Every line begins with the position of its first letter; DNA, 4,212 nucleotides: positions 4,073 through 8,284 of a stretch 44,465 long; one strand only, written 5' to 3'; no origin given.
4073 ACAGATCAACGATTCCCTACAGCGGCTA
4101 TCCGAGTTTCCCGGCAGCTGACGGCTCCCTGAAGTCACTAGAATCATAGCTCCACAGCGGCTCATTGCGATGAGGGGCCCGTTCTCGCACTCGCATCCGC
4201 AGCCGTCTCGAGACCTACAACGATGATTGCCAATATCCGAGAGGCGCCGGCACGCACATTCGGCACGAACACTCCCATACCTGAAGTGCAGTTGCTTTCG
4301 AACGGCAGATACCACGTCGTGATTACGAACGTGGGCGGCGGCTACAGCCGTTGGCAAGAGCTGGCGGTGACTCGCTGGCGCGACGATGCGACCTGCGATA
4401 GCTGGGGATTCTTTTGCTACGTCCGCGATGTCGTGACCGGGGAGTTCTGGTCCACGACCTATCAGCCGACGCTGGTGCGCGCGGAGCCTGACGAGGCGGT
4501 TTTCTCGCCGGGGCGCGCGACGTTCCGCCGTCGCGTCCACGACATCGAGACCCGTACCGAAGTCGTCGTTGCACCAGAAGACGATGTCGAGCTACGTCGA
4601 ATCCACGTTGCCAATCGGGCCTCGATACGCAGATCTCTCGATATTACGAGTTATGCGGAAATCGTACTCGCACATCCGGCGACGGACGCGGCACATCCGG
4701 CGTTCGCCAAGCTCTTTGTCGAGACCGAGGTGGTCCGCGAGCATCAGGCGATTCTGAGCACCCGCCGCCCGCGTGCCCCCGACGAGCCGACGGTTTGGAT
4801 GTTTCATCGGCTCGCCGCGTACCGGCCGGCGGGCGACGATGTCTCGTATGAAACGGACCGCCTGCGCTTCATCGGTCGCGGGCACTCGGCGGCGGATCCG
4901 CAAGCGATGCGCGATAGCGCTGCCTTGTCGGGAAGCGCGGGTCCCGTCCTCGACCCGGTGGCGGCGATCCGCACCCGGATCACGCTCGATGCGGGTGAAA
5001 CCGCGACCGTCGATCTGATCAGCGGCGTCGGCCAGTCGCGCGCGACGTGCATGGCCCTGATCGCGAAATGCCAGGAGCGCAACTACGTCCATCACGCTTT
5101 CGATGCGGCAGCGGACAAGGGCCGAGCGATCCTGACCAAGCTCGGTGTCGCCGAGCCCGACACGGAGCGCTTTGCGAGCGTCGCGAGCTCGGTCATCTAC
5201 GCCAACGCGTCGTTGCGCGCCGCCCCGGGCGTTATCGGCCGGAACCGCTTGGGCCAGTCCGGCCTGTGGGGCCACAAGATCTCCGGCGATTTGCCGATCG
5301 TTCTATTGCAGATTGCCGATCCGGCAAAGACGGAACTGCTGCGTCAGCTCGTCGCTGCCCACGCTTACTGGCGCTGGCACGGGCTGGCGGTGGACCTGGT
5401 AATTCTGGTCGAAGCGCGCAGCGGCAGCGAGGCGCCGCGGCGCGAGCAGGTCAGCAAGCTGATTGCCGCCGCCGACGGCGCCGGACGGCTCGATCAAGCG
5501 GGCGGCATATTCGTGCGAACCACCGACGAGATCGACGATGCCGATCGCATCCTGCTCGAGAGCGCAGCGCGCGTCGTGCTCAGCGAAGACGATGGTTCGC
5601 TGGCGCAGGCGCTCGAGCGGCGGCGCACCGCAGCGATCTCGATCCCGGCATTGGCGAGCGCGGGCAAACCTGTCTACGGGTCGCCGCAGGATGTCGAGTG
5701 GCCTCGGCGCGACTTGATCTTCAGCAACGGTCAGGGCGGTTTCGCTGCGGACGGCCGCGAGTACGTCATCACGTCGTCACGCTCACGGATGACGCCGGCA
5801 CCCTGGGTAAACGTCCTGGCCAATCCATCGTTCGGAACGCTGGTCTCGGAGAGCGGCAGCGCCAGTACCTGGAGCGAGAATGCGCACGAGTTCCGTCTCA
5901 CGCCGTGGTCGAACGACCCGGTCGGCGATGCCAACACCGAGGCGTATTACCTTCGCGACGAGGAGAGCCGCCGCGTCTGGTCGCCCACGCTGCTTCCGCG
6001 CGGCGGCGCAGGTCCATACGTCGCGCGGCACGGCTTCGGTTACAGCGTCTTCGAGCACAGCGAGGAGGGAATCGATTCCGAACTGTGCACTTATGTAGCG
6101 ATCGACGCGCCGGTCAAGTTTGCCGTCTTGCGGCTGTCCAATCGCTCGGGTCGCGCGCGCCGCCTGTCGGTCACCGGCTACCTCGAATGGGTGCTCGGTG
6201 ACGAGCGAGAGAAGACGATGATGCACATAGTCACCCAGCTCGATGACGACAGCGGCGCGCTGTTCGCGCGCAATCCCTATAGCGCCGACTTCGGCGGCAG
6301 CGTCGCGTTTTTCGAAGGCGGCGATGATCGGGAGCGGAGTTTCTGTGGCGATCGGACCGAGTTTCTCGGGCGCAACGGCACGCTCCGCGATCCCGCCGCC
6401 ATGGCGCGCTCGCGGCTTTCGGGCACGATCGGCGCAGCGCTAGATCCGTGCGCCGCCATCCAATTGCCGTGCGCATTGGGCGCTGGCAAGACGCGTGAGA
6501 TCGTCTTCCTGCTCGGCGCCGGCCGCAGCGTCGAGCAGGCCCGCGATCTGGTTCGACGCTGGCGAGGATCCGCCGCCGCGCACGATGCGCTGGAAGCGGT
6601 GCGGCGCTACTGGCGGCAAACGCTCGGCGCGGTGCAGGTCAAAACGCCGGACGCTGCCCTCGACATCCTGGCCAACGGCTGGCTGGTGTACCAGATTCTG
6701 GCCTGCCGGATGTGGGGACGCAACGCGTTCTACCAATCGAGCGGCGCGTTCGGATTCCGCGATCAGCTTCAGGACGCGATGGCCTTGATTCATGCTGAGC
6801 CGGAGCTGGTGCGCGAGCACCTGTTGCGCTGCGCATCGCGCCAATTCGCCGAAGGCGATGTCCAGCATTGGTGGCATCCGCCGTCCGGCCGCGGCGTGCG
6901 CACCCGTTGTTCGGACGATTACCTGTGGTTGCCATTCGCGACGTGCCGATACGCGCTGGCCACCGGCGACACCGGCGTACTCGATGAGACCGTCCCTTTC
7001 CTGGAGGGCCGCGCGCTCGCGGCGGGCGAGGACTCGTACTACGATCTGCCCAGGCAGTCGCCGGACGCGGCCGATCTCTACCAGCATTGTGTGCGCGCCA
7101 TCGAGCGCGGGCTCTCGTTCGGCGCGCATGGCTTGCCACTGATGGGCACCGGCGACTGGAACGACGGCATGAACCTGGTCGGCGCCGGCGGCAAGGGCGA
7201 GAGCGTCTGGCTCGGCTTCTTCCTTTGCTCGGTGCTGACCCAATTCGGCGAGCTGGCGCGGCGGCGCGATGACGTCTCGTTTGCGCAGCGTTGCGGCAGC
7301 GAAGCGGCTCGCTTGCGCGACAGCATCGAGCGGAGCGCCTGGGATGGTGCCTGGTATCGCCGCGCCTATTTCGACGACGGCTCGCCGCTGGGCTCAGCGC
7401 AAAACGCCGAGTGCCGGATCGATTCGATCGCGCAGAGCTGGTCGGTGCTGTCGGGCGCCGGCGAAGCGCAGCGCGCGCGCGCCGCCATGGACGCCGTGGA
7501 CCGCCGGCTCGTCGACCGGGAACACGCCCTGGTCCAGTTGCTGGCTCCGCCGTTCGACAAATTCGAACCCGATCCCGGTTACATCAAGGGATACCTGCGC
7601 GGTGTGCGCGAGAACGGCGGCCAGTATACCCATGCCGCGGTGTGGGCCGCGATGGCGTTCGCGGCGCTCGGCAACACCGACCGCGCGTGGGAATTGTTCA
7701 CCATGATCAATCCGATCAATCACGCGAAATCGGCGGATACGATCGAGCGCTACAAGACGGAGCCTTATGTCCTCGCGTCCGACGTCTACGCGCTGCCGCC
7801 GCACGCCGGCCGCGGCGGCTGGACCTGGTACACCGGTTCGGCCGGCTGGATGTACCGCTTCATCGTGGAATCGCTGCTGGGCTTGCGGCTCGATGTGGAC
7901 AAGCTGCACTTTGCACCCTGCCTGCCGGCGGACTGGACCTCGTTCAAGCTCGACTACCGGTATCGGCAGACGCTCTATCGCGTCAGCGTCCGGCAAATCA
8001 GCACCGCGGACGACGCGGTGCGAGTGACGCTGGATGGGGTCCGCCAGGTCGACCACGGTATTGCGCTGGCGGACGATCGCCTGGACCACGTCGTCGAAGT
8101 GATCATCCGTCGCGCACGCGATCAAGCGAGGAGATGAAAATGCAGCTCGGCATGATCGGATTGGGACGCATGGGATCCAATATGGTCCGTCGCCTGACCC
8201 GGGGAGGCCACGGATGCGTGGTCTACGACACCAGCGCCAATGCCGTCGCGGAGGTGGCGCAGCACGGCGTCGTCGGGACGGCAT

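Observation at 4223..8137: Stand-alone copy of the synthase's C-terminal GH94 half, starting exactly at the domain boundary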

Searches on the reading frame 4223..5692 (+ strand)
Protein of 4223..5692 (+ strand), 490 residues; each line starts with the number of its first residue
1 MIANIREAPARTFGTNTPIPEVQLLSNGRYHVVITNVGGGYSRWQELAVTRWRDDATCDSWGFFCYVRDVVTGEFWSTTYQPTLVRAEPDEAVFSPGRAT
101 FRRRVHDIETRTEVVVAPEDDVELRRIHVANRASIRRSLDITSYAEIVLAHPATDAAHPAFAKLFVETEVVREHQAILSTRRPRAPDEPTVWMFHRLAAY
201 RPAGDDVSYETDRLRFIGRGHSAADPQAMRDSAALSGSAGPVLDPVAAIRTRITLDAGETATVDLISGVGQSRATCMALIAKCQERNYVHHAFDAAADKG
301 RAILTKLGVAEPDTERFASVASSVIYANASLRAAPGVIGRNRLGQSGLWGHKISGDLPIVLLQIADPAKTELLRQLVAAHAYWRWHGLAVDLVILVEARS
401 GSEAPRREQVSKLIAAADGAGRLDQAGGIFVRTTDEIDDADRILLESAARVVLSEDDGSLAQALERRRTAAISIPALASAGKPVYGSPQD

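Call 72: predict_structure(alignment_id=A2)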
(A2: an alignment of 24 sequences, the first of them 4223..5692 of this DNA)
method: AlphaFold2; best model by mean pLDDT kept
length: 490 residues; sequences in the alignment: 24
mean_pLDDT: 71.6   pTM: 0.77
mean pLDDT of the five models: 71.6, 71.5, 68.3, 68.2, 56.0
residues with pLDDT >= 90: 99; 70-90: 214; 50-70: 70; < 50: 107
segments of 3 or more residues with pLDDT < 50: 1-16, 39-61, 82-84, 149-163, 216-227, 328-344, 471-490
pLDDT, mean of each block of 10 residues (from residue 1): 31 48 85 67 33 44 76 79 53 87 88 92 92 93 66 39 68 89 74 87 70 48 47 73 71 93 91 93 93 93 89 88 65 43 53 72 81 90 85 80 68 72 79 83 79 86 74 34 28
secondary structure, 60 per line:
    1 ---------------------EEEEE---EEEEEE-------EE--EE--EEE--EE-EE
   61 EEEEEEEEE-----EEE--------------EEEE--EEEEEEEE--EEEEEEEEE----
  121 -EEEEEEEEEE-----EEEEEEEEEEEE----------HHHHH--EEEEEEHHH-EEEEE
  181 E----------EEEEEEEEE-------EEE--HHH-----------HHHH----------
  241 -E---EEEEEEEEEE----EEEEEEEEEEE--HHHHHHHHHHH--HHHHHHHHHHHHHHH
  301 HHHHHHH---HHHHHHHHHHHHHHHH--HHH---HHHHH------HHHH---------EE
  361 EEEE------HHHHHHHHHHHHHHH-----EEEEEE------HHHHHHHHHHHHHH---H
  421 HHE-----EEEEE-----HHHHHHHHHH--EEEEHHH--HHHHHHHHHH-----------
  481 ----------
elements in order: E22-26 E30-35 E51-53 E59-69 E75-77 E92-95 E98-105 E108-116 E122-131 E137-148 H159-163 E166-171 E176-181 E192-200 E208-210 H227-230 E246-255 E260-270 H273-283 H286-307 H311-326 H335-339 H346-349 E359-364 H371-385 E391-396 H403-416 E429-433 H439-448 E451-454 H460-469

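Call 76: fold_search(model_id=the predicted structure, library=pdb)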
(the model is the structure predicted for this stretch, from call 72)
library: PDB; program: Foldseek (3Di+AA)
matches with E <= 10: 1083; with E <= 0.001: 122
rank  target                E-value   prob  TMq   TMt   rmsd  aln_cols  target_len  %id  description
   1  8rf9                  3.1e-31  1.00  0.76  0.15   5.1       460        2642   31  CgsiGP1 sample in nanodisc (released 2024-03-20)
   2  8rf0_A                2.1e-30  1.00  0.76  0.15   5.4       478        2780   31  WT-CGS sample in nanodisc (released 2024-03-20)
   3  8rfe_A                5.9e-30  1.00  0.77  0.15   5.0       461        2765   30  CgsiGP2 sample in nanodisc (released 2024-03-20)
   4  8bou_A                8.6e-18  1.00  0.45  0.28   5.3       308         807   21  Crystal structure of Blautia producta GH94 (released 2023-11-29)
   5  8bou_B                1.6e-17  1.00  0.45  0.29   5.5       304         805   21  Crystal structure of Blautia producta GH94 (released 2023-11-29)
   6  8ho7_A                6.4e-17  1.00  0.46  0.29   5.8       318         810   19  The cryo-EM structure of cellobiose phosphorylase from Clostridium thermocellum (released 2023-12-13)
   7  3qde_A                1.6e-16  1.00  0.45  0.28   5.7       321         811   18  The structure of Cellobiose phosphorylase from Clostridium thermocellum in complex with phosphate (released 2011-11-09)
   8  8hob_A                2.4e-16  1.00  0.45  0.28   5.6       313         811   19  The cryo-EM structure of cellobiose phosphorylase from Clostridium thermocellum ( variant) (released 2024-03-20)
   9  8ho8_A                2.4e-16  1.00  0.48  0.30   6.8       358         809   18  The cryo-EM structure of cellobiose phosphorylase from Clostridium thermocellum in complex with cellobiose (released 2023-12-13)
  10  1v7v                  2.9e-16  1.00  0.45  0.29   5.7       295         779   23  Crystal structure of Vibrio proteolyticus chitobiose phosphorylase (released 2004-06-22)
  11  3rrs_A                3.4e-16  1.00  0.48  0.30   6.7       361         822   18  Crystal structure analysis of cellobiose phosphorylase from Cellulomonas uda (released 2012-05-09)
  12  8ho9_A                8.1e-16  1.00  0.48  0.30   6.2       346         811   18  The cryo-EM structure of cellobiose phosphorylase from Clostridium thermocellum (cysteine-to-serine varient) (released 2023-12-13)
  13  3afj_A                9.1e-16  1.00  0.46  0.29   6.5       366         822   17  Crystal Structure of Cellvibrio gilvus Cellobiose Phosphorylase triple mutant (released 2011-03-23)
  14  3s4c                  9.6e-16  1.00  0.47  0.29   5.7       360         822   16  Lactose phosphorylase in complex with sulfate (released 2012-06-27)
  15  3act_A                1.7e-15  1.00  0.45  0.28   5.3       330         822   16  Crystal Structure of Cellvibrio gilvus Cellobiose Phosphorylase Histidine mutant (released 2010-12-22)
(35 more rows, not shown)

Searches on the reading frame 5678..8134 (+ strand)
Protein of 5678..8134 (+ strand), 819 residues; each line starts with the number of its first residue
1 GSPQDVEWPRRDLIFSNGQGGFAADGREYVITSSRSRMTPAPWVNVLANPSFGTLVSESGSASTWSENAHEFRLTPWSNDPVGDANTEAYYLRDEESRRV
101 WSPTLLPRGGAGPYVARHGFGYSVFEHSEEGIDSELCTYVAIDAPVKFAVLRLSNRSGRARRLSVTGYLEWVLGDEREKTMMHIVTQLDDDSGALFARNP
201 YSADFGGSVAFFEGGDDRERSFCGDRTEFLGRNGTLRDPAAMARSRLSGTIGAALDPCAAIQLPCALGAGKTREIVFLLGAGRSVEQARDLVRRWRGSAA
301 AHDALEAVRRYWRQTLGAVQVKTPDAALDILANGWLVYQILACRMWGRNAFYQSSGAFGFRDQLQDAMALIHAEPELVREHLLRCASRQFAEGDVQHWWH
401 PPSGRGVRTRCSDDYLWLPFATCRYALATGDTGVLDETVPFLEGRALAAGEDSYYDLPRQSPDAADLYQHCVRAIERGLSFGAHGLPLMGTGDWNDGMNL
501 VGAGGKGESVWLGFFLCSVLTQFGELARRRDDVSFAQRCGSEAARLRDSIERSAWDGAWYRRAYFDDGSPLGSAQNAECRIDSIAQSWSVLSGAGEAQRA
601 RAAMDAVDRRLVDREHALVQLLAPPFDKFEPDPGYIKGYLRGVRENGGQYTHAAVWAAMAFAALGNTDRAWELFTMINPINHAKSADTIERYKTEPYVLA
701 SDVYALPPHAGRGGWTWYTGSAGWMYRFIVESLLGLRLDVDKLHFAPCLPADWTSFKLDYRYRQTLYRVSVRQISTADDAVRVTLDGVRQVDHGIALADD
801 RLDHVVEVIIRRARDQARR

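Call 74: predict_structure(alignment_id=A3)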
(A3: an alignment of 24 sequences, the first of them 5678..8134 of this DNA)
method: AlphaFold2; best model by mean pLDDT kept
length: 819 residues; sequences in the alignment: 24
mean_pLDDT: 67.7   pTM: 0.73
mean pLDDT of the five models: 67.7, 63.2, 59.9, 59.8, 51.7
residues with pLDDT >= 90: 126; 70-90: 310; 50-70: 175; < 50: 208
segments of 3 or more residues with pLDDT < 50: 1-18, 36-86, 106-110, 174-181, 350-359, 491-506, 555-585, 621-649, 682-685, 691-720, 814-819
pLDDT, mean of each block of 10 residues (from residue 1): 31 43 63 53 36 25 26 31 52 88 57 63 78 85 76 92 88 47 76 85 66 80 83 73 85 73 92 90 87 89 83 72 76 72 60 39 69 83 85 70 61 75 89 93 81 71 92 86 70 41 50 81 91 95 84 49 35 36 49 62 66 60 41 31 42 70 81 70 51 39 33 33 76 88 87 88 89 74 89 86 91 48
secondary structure, 60 per line:
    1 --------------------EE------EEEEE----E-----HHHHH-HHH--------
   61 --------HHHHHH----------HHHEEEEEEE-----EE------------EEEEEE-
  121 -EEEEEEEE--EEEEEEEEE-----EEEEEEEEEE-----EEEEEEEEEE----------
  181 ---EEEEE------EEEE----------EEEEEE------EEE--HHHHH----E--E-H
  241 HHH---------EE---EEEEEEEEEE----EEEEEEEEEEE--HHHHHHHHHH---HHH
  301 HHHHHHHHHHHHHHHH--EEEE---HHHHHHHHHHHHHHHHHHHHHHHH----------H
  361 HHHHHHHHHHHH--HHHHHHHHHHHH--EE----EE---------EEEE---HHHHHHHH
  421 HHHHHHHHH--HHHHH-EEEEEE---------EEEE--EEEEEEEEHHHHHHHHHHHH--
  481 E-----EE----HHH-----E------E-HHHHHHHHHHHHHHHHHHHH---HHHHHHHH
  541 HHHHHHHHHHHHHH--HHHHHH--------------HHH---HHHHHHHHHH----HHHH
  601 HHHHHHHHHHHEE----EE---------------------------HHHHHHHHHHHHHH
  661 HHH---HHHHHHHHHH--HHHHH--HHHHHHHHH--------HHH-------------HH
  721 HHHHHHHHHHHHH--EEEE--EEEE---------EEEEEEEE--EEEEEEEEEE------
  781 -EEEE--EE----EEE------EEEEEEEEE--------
elements in order (helices of 4 or more, strands of 3 or more residues): E29-33 H44-48 H69-74 E88-94 E114-119 E122-129 E132-140 E146-155 E161-170 E184-188 E195-198 E209-214 E221-223 H226-230 H240-243 E258-267 E272-282 H285-294 H298-316 E319-322 H326-349 H360-372 H375-386 E406-409 H413-429 H432-436 E438-443 E453-456 E459-466 H467-478 H510-529 H533-554 H557-562 H583-592 H597-611 H647-663 H667-676 H679-683 H686-694 H719-733 E736-739 E742-745 E755-762 E765-774 E782-785 E794-796 E803-811

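Call 77: fold_search(model_id=the predicted structure, library=pdb)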
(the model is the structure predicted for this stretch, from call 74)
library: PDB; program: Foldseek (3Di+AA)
matches with E <= 10: 794; with E <= 0.001: 165
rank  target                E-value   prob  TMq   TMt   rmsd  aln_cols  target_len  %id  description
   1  8rfe_A                3.3e-51  1.00  0.75  0.25   6.3       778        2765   45  CgsiGP2 sample in nanodisc (released 2024-03-20)
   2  8rf0_A                1.6e-50  1.00  0.76  0.25   6.3       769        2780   46  WT-CGS sample in nanodisc (released 2024-03-20)
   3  8hob_A                9.8e-43  1.00  0.72  0.73   6.0       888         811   22  The cryo-EM structure of cellobiose phosphorylase from Clostridium thermocellum ( variant) (released 2024-03-20)
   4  1v7v                  1.0e-42  1.00  0.73  0.76   5.8       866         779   24  Crystal structure of Vibrio proteolyticus chitobiose phosphorylase (released 2004-06-22)
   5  3s4c                  1.7e-42  1.00  0.72  0.72   6.5       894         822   24  Lactose phosphorylase in complex with sulfate (released 2012-06-27)
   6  8rf9                  2.4e-42  1.00  0.64  0.21   6.2       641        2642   46  CgsiGP1 sample in nanodisc (released 2024-03-20)
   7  8ho8_A                3.1e-42  1.00  0.72  0.73   6.3       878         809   23  The cryo-EM structure of cellobiose phosphorylase from Clostridium thermocellum in complex with cellobiose (released 2023-12-13)
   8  8ho7_A                5.8e-42  1.00  0.73  0.73   6.2       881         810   23  The cryo-EM structure of cellobiose phosphorylase from Clostridium thermocellum (released 2023-12-13)
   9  3acs_A                1.2e-41  1.00  0.70  0.70   6.6       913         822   23  Crystal Structure of Cellvibrio gilvus Cellobiose Phosphorylase W488F mutant (released 2010-12-22)
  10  8ho9_A                2.2e-41  1.00  0.72  0.72   6.0       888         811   23  The cryo-EM structure of cellobiose phosphorylase from Clostridium thermocellum (cysteine-to-serine varient) (released 2023-12-13)
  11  3rrs_A                3.4e-41  1.00  0.71  0.71   6.6       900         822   24  Crystal structure analysis of cellobiose phosphorylase from Cellulomonas uda (released 2012-05-09)
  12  3afj_A                4.6e-41  1.00  0.71  0.71   6.4       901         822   23  Crystal Structure of Cellvibrio gilvus Cellobiose Phosphorylase triple mutant (released 2011-03-23)
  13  3qde_A                7.7e-41  1.00  0.73  0.73   5.9       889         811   23  The structure of Cellobiose phosphorylase from Clostridium thermocellum in complex with phosphate (released 2011-11-09)
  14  3act_A                1.4e-40  1.00  0.71  0.71   6.6       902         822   23  Crystal Structure of Cellvibrio gilvus Cellobiose Phosphorylase Histidine mutant (released 2010-12-22)
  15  8bou_A                1.8e-40  1.00  0.71  0.72   6.4       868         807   24  Crystal structure of Blautia producta GH94 (released 2023-11-29)
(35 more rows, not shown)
